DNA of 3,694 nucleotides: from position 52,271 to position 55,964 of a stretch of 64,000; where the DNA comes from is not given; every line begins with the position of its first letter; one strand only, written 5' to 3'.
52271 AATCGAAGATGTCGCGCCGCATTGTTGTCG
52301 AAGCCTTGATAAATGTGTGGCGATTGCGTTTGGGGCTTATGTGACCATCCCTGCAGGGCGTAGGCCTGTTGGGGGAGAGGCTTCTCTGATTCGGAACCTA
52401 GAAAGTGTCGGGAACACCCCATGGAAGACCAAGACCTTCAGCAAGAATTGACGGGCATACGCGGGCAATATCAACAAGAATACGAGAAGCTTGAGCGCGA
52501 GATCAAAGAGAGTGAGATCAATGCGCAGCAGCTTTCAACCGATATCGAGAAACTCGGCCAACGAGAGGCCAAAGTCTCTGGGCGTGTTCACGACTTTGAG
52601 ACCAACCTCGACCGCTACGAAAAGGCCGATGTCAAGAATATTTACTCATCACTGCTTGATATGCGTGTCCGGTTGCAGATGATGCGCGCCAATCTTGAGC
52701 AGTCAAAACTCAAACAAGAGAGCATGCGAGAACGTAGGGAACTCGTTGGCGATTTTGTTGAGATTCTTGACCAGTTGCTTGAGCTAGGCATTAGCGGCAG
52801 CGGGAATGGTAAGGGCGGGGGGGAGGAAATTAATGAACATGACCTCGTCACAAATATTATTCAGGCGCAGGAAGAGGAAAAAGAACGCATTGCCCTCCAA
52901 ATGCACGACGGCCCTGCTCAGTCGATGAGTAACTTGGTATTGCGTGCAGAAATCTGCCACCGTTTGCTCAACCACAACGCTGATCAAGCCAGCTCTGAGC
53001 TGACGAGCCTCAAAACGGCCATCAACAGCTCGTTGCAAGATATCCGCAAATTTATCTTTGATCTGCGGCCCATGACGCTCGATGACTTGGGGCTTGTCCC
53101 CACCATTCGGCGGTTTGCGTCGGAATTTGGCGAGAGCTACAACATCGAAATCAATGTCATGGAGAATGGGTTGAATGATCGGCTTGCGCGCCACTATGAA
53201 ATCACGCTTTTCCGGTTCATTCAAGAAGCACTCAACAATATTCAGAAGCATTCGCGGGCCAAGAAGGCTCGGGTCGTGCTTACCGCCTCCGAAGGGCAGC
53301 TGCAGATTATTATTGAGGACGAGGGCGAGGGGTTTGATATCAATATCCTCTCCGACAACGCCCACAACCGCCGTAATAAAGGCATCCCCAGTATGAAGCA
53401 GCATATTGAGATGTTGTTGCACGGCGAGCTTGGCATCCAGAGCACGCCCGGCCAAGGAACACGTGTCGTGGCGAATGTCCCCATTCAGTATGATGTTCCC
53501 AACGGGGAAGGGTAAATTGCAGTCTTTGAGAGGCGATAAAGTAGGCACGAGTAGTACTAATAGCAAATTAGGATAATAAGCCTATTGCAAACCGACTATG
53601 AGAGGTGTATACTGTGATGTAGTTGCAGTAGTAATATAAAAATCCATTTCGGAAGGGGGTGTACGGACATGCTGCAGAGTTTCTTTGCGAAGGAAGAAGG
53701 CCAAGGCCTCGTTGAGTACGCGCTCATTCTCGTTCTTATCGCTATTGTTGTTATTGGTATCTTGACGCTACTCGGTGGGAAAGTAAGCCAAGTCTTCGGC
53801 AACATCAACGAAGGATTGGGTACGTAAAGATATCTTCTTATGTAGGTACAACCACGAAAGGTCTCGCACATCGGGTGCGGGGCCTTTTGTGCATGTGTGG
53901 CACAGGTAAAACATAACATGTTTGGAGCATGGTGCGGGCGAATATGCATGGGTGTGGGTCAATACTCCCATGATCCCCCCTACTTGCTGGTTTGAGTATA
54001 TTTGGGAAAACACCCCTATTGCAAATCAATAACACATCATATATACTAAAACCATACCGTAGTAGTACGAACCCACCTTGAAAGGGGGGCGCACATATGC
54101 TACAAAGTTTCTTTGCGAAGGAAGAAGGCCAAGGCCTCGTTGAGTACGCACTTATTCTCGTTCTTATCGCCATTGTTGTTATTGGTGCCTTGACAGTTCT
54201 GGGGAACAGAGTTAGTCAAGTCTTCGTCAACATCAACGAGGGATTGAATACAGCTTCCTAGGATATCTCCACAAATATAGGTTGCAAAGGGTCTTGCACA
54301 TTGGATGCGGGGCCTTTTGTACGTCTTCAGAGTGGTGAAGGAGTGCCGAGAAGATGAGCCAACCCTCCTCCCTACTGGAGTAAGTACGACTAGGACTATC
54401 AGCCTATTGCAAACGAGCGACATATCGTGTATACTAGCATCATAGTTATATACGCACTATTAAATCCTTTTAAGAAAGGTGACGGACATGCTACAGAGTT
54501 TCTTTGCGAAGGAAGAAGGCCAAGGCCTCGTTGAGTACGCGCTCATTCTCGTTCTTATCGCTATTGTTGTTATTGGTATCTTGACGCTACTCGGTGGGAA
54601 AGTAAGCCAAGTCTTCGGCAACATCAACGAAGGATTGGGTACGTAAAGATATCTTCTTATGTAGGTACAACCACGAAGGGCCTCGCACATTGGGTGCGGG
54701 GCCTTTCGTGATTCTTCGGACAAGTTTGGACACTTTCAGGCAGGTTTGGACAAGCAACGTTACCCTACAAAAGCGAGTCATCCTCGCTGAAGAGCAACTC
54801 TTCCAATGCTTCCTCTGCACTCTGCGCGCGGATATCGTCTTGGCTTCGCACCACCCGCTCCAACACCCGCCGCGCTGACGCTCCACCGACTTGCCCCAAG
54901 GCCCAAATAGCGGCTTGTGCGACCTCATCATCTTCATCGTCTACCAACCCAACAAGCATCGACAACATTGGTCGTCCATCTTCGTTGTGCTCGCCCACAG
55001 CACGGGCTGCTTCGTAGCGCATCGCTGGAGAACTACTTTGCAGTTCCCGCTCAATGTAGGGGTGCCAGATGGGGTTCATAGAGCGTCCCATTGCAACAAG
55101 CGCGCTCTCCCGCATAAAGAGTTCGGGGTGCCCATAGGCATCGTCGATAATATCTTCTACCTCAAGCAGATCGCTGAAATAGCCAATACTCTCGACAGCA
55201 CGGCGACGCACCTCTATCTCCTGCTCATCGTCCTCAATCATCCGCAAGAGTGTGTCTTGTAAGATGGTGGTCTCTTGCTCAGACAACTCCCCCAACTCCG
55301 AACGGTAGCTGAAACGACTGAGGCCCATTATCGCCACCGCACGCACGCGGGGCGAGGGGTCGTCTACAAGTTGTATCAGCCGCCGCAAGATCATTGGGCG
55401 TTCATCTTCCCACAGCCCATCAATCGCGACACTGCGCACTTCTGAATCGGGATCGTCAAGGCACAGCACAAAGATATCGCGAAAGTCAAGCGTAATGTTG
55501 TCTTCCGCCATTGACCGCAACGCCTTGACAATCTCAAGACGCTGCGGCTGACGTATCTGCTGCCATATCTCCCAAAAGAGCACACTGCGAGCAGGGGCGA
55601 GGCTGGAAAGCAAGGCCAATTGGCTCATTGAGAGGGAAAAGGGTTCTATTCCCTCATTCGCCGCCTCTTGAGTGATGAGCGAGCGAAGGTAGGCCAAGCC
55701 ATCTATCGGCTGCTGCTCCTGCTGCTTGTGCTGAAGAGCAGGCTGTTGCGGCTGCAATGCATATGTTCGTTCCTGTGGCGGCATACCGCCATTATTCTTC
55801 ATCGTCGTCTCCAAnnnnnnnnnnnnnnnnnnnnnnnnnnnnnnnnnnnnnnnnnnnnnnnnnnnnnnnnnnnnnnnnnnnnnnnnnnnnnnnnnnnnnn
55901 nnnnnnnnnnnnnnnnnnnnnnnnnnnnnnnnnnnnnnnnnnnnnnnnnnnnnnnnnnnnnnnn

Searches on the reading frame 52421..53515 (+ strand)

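Call 32: search_protein_families(library=pfam, proteins=[window:52421-53515:+], max_evalue=0.001)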
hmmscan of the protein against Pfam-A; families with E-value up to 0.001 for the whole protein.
window:52421-53515:+ (364 aa): 4 families
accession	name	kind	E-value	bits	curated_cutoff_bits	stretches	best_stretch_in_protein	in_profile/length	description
PF07730.19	HisKA_3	-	3.8e-13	50.2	24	1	153-220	1-68/68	Histidine kinase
PF02518.31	HATPase_c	-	1.5e-11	45.2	26.4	1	260-355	3-109/111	Histidine kinase-, DNA gyrase B-, and HSP90-like ATPase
PF05384.16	DegS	-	2.4e-05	24.3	27.6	1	7-105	15-113/159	Sensor protein DegS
PF13581.12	HATPase_c_2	-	0.00017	22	27.4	1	226-322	8-92/127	Histidine kinase-like ATPase domain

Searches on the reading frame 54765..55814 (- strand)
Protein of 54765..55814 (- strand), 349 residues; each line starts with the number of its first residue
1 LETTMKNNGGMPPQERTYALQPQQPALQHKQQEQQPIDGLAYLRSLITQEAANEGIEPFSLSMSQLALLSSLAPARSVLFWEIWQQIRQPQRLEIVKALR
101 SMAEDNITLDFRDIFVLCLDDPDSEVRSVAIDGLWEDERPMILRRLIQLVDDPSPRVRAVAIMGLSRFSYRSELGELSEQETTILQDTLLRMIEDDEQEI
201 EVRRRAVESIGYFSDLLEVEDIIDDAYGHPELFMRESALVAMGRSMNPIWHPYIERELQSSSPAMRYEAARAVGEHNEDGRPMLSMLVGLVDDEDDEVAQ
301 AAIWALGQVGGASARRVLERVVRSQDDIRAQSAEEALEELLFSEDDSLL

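Call 32: search_protein_families(library=pfam, proteins=[window:54765-55814:-], max_evalue=0.001)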
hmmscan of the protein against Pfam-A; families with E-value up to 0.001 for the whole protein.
window:54765-55814:- (349 aa): 6 families
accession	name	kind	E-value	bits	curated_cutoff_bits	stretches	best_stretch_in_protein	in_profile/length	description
PF13646.12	HEAT_2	-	1.1e-28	99.7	27.7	2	258-338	8-88/88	HEAT repeats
PF02985.28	HEAT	-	6.3e-18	63.6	23.5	0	142-169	1-28/31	HEAT repeat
PF13513.12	HEAT_EZ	-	2.7e-10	41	27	1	264-309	2-55/55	HEAT-like repeat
PF00514.29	Arm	-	1e-07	32.2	20.6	0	284-307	14-37/41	Armadillo/beta-catenin-like repeat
PF12717.13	Cnd1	-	1.6e-05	25.4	26.4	0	145-200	25-74/162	non-SMC mitotic condensation complex subunit 1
PF01602.26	Adaptin_N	-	0.00031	19.9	37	0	142-213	453-520/524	Adaptin N terminal region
